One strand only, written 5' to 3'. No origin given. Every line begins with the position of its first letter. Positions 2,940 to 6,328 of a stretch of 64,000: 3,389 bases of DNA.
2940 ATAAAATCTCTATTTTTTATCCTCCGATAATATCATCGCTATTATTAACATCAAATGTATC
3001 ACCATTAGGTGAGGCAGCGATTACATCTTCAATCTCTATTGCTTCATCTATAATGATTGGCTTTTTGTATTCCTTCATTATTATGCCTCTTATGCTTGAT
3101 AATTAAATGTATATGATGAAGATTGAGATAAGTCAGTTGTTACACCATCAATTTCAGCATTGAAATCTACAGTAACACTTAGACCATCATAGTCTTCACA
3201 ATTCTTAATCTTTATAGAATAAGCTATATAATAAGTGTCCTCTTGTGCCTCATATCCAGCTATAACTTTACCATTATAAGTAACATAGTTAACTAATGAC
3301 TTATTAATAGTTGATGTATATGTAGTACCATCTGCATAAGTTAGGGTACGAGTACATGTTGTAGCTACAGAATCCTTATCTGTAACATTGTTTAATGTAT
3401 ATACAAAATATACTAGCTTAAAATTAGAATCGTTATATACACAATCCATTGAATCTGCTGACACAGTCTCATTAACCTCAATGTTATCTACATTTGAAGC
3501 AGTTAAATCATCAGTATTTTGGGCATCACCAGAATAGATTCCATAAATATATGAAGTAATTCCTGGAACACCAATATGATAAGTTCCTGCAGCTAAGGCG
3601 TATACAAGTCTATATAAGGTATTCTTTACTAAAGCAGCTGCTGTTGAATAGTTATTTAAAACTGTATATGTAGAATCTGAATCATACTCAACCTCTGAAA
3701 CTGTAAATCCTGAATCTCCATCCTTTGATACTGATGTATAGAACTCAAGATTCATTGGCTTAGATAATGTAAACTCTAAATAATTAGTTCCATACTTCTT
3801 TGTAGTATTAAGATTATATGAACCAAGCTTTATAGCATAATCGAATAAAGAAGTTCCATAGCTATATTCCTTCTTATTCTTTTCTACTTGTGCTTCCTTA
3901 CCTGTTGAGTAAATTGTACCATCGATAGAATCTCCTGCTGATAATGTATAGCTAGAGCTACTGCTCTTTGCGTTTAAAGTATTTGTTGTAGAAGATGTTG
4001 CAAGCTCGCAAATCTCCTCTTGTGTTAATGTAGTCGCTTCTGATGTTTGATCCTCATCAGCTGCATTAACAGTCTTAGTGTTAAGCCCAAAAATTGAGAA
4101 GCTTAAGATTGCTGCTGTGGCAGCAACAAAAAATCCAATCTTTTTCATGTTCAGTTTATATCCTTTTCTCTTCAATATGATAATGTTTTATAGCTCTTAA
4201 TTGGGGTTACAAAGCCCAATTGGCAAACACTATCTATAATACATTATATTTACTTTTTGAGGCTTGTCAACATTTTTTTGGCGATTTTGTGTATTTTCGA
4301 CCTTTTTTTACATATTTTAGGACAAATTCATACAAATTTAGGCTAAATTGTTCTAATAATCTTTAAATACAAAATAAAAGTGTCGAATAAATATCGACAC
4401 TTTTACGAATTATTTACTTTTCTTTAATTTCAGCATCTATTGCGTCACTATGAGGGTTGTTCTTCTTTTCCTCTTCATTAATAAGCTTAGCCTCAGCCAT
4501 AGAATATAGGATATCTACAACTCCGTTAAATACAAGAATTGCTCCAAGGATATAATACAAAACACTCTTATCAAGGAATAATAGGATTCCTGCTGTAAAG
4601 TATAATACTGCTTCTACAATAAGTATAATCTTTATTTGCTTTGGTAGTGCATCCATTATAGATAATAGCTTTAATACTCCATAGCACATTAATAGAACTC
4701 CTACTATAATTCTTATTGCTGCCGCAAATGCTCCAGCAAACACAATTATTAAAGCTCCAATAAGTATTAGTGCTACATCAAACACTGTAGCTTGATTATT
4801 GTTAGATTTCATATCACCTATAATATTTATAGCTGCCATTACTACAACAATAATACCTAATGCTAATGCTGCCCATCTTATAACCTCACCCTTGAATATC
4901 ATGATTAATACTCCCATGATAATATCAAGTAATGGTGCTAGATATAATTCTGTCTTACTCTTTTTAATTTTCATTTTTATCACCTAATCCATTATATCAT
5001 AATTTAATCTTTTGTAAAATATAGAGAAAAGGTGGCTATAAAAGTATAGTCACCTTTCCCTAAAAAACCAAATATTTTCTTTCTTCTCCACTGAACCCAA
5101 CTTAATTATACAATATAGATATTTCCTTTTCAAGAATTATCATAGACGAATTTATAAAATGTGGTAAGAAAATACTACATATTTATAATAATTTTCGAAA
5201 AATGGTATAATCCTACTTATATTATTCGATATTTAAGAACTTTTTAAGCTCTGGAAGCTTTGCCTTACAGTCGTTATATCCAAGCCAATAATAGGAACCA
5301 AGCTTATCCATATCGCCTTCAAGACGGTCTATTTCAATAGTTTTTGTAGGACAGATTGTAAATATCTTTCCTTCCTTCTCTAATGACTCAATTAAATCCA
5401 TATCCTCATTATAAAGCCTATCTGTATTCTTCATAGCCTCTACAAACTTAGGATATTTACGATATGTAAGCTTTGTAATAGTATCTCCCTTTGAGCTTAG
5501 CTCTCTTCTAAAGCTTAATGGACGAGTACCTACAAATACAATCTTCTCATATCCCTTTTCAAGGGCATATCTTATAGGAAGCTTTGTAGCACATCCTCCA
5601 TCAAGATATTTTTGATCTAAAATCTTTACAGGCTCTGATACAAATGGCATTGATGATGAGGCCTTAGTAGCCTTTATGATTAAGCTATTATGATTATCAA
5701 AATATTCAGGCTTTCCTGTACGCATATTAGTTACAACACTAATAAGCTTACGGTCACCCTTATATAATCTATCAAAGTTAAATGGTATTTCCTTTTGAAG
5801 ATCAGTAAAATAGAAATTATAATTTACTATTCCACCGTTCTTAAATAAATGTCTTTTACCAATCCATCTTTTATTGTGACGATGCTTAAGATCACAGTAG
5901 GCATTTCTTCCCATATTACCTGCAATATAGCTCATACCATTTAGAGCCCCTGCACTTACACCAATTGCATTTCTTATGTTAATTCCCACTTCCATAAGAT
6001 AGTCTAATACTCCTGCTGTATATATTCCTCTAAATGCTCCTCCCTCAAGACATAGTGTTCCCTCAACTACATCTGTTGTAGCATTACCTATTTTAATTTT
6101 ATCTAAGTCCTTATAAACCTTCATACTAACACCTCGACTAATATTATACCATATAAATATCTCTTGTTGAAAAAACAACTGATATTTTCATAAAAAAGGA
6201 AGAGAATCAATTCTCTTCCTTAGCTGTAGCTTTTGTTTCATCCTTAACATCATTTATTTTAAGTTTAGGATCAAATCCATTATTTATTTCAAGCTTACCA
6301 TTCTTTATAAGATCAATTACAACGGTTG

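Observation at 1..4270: RiPP-like operon with no recognisable core-modifying enzyme in view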

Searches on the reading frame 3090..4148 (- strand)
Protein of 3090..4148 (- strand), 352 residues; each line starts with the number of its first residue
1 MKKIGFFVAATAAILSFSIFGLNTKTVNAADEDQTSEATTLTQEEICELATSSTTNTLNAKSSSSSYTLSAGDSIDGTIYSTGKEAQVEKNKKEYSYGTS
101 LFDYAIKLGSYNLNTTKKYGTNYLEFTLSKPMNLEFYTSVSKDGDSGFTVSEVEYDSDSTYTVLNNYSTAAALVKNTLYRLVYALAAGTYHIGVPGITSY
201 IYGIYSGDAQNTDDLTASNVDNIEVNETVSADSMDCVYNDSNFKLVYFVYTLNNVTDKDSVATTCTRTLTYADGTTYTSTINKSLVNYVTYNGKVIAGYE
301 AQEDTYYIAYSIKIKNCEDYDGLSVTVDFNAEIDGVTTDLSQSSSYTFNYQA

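Call 6: search_protein_families(library=pfam, proteins=[window:3090-4148:-], max_evalue=0.1)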
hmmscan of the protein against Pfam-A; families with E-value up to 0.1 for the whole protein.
window:3090-4148:- (352 aa): 1 family
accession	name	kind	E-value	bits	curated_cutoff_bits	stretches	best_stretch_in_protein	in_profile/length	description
PF12712.13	DUF3805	-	0.078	13.5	22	0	214-286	55-128/152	Domain of unknown function (DUF3805)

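Call 7: search_protein_families(library=ncbifam, proteins=[window:3090-4148:-], max_evalue=0.1)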
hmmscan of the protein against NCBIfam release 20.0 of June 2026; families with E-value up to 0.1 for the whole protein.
window:3090-4148:- (352 aa): 2 families
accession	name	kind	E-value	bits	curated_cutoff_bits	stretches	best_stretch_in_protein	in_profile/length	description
NF043072.1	GAS_sig_Nterm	subfamily_domain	0.0045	16.5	44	1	2-31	3-32/33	SpoV family signaling peptide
NF001240.0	PRK00216.1-1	equivalog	0.043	12.9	378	1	226-270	117-161/251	bifunctional demethylmenaquinone methyltransferase/2-methoxy-6-polyprenyl-1,4-benzoquinol methylase UbiE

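Call 67: find_homologous_proteins(query=A2, max_evalue=0.001)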
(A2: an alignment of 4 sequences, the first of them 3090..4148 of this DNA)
Query A2 (4 sequences) (352 aa, profile of the alignment): 10 proteins with E <= 0.001 among 8000 candidates.
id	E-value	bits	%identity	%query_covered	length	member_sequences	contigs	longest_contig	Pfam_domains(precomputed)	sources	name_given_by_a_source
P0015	2.6e-175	601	58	100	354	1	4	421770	-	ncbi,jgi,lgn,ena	-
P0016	1.1e-168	579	100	100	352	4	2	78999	-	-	-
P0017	1.5e-162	559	31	99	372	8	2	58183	-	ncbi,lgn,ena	-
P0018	1.6e-162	559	58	100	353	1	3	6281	-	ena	-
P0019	2.2e-162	559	59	100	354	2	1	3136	-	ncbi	-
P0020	2.7e-154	532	56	100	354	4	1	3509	-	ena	-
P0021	1.2e-150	520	57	100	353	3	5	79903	-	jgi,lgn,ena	-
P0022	1.0e-102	362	50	99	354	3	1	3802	-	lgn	-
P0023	1.1e-100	356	50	99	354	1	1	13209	-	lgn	-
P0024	4.1e-97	344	49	99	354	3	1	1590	-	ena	-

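Call 68: find_encoding_contigs(protein=P0023, flank=8000, max_places=3)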
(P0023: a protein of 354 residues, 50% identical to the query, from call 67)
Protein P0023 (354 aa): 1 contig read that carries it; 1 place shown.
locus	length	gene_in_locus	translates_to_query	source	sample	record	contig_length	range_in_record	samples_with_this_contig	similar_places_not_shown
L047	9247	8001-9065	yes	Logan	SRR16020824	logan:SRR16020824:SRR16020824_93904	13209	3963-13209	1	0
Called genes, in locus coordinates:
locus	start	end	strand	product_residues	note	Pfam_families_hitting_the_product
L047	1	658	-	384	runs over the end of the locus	PF05343:Peptidase_M42 (faint), PF01546:Peptidase_M20, PF07687:M20_dimer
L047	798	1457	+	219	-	PF05175:MTS, PF06325:PrmA, PF02384:N6_Mtase, PF13489:Methyltransf_23 (faint), PF13847:Methyltransf_31, PF08241:Methyltransf_11 (faint), PF13649:Methyltransf_25, PF01170:UPF0020 (weak)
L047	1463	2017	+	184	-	PF01613:Flavin_Reduct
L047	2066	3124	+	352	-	PF00990:GGDEF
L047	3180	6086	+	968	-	PF07494:Reg_prop (faint), PF07495:Y_Y_Y, PF08668:HDOD (faint), PF01966:HD, PF13487:HD_5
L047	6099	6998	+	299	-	PF01734:Patatin, PF19890:DUF6363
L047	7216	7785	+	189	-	PF03729:DUF308 (weak)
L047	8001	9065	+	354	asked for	-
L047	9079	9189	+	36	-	-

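Call 80: predict_structure(alignment_id=A7)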
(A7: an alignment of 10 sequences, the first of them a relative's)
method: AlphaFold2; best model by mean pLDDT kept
length: 352 residues; sequences in the alignment: 10
mean_pLDDT: 50.9   pTM: 0.37
mean pLDDT of the five models: 50.9, 49.7, 49.3, 49.2, 45.8
residues with pLDDT >= 90: 14; 70-90: 93; 50-70: 28; < 50: 217
segments of 3 or more residues with pLDDT < 50: 1-125, 127-133, 139-180, 184-189, 193-227
pLDDT, mean of each block of 10 residues (from residue 1): 40 33 23 23 27 24 22 29 35 37 40 37 47 50 34 31 32 38 49 44 38 28 41 69 80 77 88 90 82 77 85 84 89 70 85 65
secondary structure, 60 per line:
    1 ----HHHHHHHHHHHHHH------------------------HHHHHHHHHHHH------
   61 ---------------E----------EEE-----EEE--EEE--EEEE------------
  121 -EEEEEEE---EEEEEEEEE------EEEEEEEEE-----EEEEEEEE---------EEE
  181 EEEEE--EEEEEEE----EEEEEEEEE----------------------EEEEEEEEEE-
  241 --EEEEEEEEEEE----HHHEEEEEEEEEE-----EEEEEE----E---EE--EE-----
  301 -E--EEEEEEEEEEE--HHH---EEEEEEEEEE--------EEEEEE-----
elements in order: H5-18 H43-54 E87-89 E95-97 E100-102 E105-108 E122-128 E132-140 E147-155 E161-168 E178-185 E188-194 E199-207 E230-239 E243-253 E261-270 E276-281 E305-315 E324-333 E342-347

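Call 83: fold_search(model_id=the predicted structure, library=pdb)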
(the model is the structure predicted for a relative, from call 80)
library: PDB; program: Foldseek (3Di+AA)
matches with E <= 10: 1565; with E <= 0.001: 6
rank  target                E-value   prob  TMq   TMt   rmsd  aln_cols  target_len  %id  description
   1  5t98_A                1.7e-04  0.96  0.16  0.09  18.0       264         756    9  Crystal structure of BuGH2Awt (released 2017-09-13)
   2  5t99_A                1.7e-04  0.96  0.16  0.09  18.1       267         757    9  Crystal structure of BuGH2Awt in complex with Galactoisofagomine (released 2017-09-13)
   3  8q2h                  2.8e-04  0.99  0.20  0.07  18.9       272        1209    8  beta-galactosidase from Bacillus circulans (released 2024-10-16)
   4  9bey                  2.8e-04  0.98  0.18  0.09  18.7       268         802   13  Structure of a lambda-carrageenan active GH2 A in complex with inhibitor (released 2025-08-27)
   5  3fn9_C                7.7e-04  0.87  0.17  0.10  16.6       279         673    9  Crystal structure of putative beta-galactosidase from bacteroides fragilis (released 2009-01-13)
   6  6yxz                  1.0e-03  1.00  0.20  0.11   9.8       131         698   14  Structure and activity of the GH20 beta-N-beta-N-acetylhexosaminidase from Bifidobacterium bifidum (released 2021-05-12)
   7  3fn9_D                1.1e-03  0.85  0.17  0.10  19.6       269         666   10  Crystal structure of putative beta-galactosidase from bacteroides fragilis (released 2009-01-13)
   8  6z14                  1.4e-03  1.00  0.20  0.12   9.7       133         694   14  Structure of Bifidobacterium bifidum GH20 beta-N-beta-N-acetylhexosaminidase E553Q variant in complex with 4MU-6SGlcNAc- (released 2021-05-19)
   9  5t9a_C                2.9e-03  0.72  0.16  0.08  19.3       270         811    8  Crystal structure of BuGH2Cwt (released 2017-09-13)
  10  7rw8_M                3.0e-03  0.54  0.15  0.14  22.9       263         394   10  AP2 bound to heparin in the closed conformation (released 2022-03-30)
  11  5wrl_A                3.2e-03  0.35  0.13  0.17  22.4       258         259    9  Mu2 subunit of the clathrin adaptor complex AP2 in complex with IRS-1 Y628 peptide (released 2017-12-06)
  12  6mvg_A                3.9e-03  0.87  0.19  0.11  17.2       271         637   10  Crystal structure of FMN-binding beta-glucuronidase from Ruminococcus gnavus (released 2019-01-30)
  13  7usy_J                4.2e-03  0.18  0.13  0.12  24.8       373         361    8  Structure of C. elegans TMC-1 complex with ARRD-6 (released 2022-10-19)
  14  1u4f_B                4.4e-03  0.82  0.15  0.21   9.5       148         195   13  Crystal Structure of Cytoplasmic Domains of IRK1 (Kir2.1) channel (released 2005-03-08)
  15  7adi_B                4.6e-03  0.92  0.16  0.19   8.0       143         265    6  KirBac3.1 W46R: role of a highly conserved tryptophan at the membrane-water interface of Kir channel (released 2022-01-12)
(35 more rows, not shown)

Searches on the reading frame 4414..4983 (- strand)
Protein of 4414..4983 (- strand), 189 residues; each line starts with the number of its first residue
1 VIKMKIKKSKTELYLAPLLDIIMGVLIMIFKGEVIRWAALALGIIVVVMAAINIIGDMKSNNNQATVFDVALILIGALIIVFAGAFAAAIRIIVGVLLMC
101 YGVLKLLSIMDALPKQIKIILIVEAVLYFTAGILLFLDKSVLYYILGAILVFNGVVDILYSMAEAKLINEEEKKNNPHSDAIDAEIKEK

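Call 6: search_protein_families(library=pfam, proteins=[window:4414-4983:-], max_evalue=0.1)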
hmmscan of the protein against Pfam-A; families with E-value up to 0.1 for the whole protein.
window:4414-4983:- (189 aa): 1 family
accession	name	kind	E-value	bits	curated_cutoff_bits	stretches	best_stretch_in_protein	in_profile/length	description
PF03729.18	DUF308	-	4.2e-10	40.2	25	2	70-136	4-72/73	Short repeat of unknown function (DUF308)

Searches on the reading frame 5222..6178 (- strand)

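Call 6: search_protein_families(library=pfam, proteins=[window:5222-6178:-], max_evalue=0.1)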
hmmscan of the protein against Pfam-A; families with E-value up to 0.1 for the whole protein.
window:5222-6178:- (318 aa): 2 families
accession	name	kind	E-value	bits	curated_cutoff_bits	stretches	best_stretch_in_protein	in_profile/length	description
PF01734.28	Patatin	-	1.3e-23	84.7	27.7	1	42-206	1-191/191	Patatin-like phospholipase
PF19890.4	DUF6363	-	1.3e-23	83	26.4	1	242-316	1-75/75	Domain of unknown function (DUF6363)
